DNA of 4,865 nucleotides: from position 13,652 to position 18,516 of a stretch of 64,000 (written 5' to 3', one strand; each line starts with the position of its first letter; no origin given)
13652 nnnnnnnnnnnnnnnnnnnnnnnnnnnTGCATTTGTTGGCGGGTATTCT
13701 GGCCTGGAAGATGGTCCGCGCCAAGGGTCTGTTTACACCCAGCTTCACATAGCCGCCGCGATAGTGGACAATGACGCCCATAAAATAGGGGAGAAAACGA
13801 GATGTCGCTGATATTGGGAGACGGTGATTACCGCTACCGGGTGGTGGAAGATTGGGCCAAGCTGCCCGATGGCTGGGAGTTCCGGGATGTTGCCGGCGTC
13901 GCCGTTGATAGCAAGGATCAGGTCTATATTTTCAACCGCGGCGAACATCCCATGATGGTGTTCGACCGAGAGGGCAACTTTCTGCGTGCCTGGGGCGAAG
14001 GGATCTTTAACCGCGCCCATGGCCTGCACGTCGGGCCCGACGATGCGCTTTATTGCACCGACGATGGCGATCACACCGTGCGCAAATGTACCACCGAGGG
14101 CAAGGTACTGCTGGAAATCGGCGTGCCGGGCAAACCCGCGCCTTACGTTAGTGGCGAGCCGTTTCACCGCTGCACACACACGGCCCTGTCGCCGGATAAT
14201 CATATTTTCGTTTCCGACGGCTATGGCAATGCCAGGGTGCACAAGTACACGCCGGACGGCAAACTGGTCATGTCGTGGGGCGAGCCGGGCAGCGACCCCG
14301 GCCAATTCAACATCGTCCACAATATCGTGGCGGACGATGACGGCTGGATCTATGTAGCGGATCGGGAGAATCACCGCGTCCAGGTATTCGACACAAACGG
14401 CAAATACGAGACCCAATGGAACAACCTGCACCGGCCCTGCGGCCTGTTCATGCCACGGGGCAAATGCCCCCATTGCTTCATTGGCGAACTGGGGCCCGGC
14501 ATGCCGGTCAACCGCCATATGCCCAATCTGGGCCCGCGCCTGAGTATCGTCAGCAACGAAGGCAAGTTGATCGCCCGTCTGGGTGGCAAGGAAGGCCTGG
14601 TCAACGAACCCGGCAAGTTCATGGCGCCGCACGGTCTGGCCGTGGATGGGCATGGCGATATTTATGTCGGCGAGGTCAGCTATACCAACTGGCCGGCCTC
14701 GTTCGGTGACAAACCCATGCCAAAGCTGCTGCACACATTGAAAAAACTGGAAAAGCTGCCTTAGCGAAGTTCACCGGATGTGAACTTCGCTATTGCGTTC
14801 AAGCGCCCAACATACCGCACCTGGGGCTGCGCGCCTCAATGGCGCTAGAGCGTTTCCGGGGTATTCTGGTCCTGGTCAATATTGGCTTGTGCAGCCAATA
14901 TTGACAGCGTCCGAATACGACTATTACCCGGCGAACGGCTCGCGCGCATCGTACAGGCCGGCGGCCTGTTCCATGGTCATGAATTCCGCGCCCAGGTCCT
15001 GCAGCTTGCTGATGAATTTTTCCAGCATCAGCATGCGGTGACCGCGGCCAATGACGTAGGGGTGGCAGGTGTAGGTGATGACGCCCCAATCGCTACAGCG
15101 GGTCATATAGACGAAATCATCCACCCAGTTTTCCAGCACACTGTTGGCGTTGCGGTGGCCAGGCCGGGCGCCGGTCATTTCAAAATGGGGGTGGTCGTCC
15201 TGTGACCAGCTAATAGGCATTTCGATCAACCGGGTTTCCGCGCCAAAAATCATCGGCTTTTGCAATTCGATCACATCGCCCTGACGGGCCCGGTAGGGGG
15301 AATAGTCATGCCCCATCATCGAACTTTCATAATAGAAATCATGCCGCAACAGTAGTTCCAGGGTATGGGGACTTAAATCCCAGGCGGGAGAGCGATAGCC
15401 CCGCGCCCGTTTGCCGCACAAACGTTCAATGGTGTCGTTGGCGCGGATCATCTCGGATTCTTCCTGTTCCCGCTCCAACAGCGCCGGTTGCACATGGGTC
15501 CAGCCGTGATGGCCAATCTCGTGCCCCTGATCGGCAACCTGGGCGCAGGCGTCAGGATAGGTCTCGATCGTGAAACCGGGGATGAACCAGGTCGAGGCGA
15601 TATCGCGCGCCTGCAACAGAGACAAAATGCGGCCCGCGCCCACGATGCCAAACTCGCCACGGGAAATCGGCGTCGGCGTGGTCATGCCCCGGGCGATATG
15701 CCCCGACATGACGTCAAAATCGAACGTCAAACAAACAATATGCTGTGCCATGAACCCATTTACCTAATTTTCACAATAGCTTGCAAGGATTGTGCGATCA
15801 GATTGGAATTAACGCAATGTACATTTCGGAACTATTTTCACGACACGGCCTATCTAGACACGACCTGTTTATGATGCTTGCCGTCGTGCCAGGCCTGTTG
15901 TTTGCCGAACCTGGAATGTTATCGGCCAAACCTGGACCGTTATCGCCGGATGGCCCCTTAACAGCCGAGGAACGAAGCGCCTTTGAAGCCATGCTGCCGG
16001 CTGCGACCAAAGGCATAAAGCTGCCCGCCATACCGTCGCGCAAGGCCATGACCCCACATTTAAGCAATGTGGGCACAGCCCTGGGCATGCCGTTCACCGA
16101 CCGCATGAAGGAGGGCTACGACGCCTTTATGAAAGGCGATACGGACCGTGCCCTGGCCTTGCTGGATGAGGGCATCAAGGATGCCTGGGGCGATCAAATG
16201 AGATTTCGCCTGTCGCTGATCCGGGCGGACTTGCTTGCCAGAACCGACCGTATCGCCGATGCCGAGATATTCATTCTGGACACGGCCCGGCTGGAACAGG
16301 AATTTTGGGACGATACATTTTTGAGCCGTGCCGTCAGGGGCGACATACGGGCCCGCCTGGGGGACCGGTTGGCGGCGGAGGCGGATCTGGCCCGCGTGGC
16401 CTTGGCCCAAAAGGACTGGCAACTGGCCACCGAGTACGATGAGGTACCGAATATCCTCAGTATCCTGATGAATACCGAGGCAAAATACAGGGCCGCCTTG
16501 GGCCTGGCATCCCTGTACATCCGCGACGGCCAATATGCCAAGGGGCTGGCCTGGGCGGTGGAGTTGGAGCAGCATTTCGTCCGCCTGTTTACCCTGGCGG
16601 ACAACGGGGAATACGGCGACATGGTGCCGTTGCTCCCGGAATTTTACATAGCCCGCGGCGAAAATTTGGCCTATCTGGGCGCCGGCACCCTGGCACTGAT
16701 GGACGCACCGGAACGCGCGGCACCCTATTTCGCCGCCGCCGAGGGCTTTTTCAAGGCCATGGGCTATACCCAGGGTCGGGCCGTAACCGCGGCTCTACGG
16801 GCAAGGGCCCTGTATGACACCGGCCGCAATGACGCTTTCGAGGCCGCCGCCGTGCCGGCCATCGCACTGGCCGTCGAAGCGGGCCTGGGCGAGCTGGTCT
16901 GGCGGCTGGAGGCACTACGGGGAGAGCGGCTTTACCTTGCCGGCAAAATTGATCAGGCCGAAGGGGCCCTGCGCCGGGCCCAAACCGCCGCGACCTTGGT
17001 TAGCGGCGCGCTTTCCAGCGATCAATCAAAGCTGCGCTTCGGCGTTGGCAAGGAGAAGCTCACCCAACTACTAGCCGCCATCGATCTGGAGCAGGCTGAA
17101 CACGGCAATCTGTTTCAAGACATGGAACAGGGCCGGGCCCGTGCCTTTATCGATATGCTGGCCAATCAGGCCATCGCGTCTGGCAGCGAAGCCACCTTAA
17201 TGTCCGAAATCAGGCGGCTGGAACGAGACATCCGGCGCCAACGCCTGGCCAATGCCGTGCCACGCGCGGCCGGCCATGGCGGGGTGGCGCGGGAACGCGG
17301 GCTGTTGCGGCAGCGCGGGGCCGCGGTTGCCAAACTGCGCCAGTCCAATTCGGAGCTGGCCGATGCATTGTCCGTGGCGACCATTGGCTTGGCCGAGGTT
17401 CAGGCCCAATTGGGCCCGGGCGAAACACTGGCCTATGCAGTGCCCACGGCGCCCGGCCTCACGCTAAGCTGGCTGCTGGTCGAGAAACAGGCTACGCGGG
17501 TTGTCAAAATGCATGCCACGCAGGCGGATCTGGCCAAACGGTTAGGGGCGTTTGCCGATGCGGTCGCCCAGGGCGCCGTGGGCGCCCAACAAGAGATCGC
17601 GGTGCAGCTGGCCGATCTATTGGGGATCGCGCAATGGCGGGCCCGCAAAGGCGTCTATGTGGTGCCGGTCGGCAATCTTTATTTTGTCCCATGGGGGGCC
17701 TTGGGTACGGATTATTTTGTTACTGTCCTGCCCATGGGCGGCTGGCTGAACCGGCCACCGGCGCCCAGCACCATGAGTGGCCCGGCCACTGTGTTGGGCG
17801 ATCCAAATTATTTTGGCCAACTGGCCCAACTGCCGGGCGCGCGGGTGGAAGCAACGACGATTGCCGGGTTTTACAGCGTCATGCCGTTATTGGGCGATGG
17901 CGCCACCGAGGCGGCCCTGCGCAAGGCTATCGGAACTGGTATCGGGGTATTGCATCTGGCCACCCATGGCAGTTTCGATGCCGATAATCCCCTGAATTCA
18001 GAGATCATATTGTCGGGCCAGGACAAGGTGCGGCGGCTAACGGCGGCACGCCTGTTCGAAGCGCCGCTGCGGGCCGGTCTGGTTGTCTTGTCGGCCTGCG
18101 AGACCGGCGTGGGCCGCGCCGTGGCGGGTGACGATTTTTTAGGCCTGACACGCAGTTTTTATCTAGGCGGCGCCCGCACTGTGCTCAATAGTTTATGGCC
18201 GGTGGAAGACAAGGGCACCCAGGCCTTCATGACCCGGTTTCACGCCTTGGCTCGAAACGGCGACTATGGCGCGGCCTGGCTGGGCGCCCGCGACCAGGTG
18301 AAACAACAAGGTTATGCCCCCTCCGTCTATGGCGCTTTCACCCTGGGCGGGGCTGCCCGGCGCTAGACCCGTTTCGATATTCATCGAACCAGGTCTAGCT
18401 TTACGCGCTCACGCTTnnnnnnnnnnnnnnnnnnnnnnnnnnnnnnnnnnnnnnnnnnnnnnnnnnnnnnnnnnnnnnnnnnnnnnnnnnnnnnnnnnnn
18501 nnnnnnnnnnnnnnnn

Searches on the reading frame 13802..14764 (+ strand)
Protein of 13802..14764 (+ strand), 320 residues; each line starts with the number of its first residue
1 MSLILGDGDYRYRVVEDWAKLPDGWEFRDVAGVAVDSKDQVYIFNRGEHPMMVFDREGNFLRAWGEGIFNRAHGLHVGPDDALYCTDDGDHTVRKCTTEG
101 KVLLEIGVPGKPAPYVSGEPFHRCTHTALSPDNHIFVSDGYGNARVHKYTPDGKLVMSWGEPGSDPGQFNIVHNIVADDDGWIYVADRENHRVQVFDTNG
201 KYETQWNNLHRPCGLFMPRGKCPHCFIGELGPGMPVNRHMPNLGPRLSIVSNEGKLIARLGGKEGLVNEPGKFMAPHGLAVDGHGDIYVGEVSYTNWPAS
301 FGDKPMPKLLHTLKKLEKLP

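Call 79: search_protein_families(library=pfam, proteins=[window:13802-14764:+], max_evalue=0.00001)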
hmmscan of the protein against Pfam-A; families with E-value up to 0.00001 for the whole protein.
window:13802-14764:+ (320 aa): 3 families
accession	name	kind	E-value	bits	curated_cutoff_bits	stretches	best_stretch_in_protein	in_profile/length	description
PF01436.27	NHL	-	1.4e-19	69.5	20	1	169-196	1-28/28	NHL repeat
PF17170.10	DUF5128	-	2.2e-06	27.5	22.9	0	170-205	44-78/321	6-bladed beta-propeller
PF16288.11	DUF4934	-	7.9e-06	26.4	27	0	132-202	33-100/102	Domain of unknown function (DUF4934)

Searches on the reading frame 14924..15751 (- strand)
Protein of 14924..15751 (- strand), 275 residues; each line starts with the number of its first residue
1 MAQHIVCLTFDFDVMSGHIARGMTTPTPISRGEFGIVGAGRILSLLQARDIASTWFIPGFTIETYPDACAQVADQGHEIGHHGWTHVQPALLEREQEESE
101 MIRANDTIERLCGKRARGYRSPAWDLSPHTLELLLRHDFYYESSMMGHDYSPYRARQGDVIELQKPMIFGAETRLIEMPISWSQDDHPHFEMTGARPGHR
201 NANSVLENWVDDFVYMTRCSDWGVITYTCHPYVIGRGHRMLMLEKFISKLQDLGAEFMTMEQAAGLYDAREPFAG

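Call 79: search_protein_families(library=pfam, proteins=[window:14924-15751:-], max_evalue=0.00001)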
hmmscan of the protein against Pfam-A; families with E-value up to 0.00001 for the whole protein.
window:14924-15751:- (275 aa): 1 family
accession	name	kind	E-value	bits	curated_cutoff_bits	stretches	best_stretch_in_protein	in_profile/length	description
PF01522.26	Polysacc_deac_1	-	1.6e-17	64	23.1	1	41-138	23-120/124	Polysaccharide deacetylase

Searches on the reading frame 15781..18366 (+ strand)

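Call 80: search_protein_families(library=pfam, proteins=[window:15781-18366:+], max_evalue=0.00001)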
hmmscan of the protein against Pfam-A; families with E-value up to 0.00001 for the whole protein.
window:15781-18366:+ (861 aa): 1 family
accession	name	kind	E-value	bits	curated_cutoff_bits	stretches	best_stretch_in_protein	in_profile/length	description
PF12770.12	CHAT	-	1.4e-39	136.7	24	1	620-825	22-250/289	CHAT domain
